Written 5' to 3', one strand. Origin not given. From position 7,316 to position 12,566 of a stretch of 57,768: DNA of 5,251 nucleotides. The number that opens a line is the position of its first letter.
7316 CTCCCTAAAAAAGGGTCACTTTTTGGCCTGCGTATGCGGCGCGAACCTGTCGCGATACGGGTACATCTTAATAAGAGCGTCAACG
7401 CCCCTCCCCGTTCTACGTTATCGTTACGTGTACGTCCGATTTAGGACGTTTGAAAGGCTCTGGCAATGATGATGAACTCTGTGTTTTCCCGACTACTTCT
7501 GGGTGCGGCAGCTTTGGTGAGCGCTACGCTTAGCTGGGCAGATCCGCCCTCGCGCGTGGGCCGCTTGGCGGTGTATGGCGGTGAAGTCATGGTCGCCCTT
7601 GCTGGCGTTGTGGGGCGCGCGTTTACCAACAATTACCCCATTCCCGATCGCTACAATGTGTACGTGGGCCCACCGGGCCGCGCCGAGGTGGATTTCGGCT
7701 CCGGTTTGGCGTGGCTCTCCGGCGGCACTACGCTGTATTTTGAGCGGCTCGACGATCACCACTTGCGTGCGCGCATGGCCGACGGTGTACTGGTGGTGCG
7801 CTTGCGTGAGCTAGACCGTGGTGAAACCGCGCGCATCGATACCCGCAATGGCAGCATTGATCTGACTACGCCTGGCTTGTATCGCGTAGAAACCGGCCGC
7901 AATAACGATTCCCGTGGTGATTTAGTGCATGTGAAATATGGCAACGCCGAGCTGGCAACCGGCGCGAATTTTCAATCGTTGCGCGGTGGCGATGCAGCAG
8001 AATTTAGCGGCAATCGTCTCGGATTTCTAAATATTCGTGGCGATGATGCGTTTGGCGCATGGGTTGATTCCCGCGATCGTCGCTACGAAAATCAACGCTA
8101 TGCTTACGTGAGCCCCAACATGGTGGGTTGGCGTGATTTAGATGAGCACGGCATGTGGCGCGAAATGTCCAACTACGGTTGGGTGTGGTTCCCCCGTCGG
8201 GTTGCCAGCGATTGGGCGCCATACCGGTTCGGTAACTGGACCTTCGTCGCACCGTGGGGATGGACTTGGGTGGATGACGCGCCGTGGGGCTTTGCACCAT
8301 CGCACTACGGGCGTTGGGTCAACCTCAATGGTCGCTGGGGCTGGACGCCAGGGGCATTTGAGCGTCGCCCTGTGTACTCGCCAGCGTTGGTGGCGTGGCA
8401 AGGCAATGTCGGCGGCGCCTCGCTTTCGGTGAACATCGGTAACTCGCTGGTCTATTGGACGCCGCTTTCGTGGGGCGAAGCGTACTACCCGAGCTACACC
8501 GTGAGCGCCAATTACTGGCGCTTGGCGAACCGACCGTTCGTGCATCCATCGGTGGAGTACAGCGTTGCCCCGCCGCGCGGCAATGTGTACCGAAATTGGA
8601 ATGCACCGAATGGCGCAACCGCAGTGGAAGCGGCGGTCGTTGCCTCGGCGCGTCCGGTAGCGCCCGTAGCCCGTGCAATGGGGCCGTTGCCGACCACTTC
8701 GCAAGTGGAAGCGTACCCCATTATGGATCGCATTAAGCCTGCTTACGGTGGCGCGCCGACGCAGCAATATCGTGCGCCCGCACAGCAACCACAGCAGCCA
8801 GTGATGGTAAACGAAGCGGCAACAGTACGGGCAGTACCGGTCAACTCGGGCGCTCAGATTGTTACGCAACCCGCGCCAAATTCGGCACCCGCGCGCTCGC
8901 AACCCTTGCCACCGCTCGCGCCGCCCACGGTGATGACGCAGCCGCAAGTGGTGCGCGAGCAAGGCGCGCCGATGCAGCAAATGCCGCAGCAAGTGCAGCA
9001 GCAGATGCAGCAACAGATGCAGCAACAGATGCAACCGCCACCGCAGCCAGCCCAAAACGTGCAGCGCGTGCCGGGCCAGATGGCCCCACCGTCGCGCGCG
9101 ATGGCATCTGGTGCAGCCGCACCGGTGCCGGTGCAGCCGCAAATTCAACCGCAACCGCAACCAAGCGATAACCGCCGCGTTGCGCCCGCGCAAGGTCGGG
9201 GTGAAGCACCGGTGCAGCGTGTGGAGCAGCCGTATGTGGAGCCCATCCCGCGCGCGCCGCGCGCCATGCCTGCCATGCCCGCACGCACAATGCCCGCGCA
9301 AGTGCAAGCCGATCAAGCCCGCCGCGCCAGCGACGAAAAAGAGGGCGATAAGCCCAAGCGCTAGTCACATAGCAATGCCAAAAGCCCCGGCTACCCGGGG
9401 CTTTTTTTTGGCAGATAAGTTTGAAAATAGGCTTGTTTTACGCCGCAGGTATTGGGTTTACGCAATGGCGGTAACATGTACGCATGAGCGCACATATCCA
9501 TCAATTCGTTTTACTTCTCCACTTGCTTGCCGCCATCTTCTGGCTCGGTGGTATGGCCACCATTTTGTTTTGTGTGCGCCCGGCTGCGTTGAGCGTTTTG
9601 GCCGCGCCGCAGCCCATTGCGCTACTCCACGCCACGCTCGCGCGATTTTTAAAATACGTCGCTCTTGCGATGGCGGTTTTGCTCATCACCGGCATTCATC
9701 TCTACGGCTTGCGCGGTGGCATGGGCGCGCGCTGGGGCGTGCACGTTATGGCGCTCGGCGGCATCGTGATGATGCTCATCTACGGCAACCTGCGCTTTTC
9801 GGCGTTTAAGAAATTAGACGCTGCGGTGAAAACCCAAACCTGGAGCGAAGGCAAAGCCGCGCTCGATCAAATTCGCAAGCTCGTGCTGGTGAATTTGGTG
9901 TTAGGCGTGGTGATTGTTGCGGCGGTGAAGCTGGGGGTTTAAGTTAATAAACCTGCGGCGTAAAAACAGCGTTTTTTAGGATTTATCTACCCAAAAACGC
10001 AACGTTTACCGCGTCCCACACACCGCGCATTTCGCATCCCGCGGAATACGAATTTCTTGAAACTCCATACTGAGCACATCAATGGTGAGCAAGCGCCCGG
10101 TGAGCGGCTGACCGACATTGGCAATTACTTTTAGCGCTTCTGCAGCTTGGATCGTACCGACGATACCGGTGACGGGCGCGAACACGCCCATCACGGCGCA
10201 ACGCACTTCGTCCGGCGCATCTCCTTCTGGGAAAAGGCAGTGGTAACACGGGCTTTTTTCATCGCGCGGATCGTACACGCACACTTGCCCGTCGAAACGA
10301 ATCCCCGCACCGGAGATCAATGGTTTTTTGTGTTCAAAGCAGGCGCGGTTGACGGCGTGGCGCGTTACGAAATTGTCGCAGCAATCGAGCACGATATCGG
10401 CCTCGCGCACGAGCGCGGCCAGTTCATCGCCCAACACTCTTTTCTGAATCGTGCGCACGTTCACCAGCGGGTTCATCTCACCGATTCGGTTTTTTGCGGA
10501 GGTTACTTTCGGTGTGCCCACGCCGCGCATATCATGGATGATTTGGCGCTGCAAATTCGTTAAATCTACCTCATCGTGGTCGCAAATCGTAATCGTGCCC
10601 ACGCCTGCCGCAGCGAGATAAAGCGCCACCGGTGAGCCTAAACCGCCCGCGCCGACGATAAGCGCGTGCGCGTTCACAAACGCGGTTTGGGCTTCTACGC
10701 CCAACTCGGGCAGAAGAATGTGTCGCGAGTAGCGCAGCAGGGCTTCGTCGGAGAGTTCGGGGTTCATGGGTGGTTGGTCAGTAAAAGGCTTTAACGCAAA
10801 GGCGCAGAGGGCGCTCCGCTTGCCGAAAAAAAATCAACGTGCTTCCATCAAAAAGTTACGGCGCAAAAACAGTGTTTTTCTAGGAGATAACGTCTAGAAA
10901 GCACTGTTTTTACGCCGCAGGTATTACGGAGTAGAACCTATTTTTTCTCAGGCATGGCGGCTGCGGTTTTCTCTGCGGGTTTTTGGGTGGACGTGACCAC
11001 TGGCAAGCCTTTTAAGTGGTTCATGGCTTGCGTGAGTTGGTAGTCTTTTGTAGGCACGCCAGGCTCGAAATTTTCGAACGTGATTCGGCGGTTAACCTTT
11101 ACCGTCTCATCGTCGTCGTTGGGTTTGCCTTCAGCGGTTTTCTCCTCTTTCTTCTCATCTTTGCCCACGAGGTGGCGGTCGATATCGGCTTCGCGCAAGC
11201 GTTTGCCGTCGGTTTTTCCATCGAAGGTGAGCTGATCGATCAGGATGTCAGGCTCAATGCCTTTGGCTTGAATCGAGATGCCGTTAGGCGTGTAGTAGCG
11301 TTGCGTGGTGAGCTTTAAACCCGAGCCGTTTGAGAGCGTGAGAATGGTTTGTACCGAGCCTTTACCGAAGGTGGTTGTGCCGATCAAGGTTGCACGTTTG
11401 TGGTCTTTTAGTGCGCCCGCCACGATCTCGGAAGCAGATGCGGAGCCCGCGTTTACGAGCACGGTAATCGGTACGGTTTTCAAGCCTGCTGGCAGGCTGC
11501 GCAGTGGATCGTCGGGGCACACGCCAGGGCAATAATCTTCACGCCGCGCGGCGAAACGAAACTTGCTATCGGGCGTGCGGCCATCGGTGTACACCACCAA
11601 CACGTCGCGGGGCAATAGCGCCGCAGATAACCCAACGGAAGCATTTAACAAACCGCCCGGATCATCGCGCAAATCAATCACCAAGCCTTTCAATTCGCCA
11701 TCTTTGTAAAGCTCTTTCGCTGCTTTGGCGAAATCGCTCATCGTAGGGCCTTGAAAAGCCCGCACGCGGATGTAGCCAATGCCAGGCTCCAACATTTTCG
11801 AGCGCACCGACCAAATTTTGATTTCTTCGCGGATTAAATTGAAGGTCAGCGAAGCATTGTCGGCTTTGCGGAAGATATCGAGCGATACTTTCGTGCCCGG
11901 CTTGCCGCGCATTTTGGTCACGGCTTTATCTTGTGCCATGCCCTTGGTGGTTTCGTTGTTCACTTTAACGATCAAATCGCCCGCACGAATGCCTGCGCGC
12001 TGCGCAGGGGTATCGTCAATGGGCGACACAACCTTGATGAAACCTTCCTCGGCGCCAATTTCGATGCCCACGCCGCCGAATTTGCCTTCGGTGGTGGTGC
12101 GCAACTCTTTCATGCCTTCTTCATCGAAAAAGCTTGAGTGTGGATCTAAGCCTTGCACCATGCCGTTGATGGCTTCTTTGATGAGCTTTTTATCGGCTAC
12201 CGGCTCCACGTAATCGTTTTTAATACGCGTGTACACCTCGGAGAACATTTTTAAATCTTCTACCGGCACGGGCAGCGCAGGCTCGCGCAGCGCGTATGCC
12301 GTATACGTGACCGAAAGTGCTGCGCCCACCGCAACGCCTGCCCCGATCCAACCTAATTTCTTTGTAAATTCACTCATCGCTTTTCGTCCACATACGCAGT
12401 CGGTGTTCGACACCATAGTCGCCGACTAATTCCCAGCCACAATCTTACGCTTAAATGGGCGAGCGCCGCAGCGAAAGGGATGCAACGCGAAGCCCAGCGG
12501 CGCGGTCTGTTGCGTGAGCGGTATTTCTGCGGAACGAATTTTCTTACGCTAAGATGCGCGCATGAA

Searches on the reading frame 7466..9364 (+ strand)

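Call 32: search_protein_families(library=pfam, proteins=[window:7466-9364:+], max_evalue=0.00001)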
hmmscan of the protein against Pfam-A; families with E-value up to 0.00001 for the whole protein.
window:7466-9364:+ (632 aa): 1 family
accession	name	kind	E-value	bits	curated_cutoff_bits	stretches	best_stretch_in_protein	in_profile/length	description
PF20245.3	DUF6600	-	1.4e-23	83.3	27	1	224-335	3-99/102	Family of unknown function (DUF6600)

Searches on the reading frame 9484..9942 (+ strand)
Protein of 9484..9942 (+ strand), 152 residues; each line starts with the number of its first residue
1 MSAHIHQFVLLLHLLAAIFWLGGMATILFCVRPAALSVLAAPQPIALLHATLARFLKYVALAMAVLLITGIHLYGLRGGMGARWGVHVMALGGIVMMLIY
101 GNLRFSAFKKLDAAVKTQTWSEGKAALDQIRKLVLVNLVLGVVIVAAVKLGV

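Call 44: search_protein_families(library=pfam, proteins=[window:9484-9942:+], max_evalue=0.00001)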
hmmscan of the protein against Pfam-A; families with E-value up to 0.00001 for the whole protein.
window:9484-9942:+ (152 aa): 1 family
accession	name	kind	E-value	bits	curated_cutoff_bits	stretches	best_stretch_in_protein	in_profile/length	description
PF05425.18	CopD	-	1e-10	42.3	32.1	1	50-148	2-102/105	Copper resistance protein D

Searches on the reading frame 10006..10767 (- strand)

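Call 44: search_protein_families(library=pfam, proteins=[window:10006-10767:-], max_evalue=0.00001)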
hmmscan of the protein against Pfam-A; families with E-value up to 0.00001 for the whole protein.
window:10006-10767:- (253 aa): 2 families
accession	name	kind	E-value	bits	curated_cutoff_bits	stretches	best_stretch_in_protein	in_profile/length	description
PF00899.27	ThiF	-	1.5e-79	267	28.1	1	13-248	1-237/238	ThiF family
PF03435.24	Sacchrp_dh_NADP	-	3.7e-07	31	25.1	1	36-151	2-96/129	Saccharopine dehydrogenase NADP binding domain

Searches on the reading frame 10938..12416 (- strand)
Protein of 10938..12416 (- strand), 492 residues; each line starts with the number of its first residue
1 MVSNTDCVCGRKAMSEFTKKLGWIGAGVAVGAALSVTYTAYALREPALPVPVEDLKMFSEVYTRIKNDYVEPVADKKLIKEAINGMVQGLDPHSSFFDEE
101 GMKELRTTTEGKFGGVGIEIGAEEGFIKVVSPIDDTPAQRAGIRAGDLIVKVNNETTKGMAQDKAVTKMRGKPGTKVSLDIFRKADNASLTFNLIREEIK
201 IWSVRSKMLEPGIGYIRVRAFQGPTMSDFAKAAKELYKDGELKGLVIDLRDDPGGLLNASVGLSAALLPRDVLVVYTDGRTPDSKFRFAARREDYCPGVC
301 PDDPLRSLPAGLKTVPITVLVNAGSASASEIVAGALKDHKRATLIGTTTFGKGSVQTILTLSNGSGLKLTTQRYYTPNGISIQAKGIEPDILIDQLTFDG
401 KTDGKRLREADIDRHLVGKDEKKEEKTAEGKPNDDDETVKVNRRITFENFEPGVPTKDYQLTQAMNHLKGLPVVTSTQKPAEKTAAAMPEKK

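Call 32: search_protein_families(library=pfam, proteins=[window:10938-12416:-], max_evalue=0.00001)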
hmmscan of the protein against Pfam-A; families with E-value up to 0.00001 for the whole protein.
window:10938-12416:- (492 aa): 5 families
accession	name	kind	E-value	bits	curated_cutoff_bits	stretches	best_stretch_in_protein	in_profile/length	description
PF03572.23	Peptidase_S41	-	5e-53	179.5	24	1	213-392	2-164/165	Peptidase family S41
PF00595.29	PDZ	-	2.8e-11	44.1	23.2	1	114-181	10-80/81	PDZ domain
PF17820.7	PDZ_6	-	1e-10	41.6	27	1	129-181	2-52/54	PDZ domain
PF13180.12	PDZ_2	-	3e-10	40.7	27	1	115-192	2-78/80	PDZ domain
PF22694.1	CtpB_N-like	-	8.2e-09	36.3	27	1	53-100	36-84/85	Activating protease CtpB N-terminal domain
